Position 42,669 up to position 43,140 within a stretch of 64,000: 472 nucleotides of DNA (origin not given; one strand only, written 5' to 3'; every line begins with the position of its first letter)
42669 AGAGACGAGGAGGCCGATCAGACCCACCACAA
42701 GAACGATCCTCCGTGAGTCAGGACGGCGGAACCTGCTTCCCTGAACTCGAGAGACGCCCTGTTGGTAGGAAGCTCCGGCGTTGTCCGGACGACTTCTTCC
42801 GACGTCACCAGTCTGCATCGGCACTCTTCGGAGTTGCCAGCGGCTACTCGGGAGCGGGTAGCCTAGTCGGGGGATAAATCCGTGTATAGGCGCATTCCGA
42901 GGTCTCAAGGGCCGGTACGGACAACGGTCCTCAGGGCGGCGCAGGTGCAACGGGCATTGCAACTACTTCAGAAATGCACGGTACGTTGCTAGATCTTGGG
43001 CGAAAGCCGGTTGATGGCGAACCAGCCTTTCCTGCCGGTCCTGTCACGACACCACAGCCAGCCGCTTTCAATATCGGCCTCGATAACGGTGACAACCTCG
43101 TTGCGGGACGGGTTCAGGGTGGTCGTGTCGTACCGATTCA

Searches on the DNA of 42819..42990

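Call 93: search_rna_families(source=window, start=42819, end=42990, threshold=evalue, max_evalue=1)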
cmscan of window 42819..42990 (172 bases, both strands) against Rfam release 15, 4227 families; matches with E-value up to 1: 0.
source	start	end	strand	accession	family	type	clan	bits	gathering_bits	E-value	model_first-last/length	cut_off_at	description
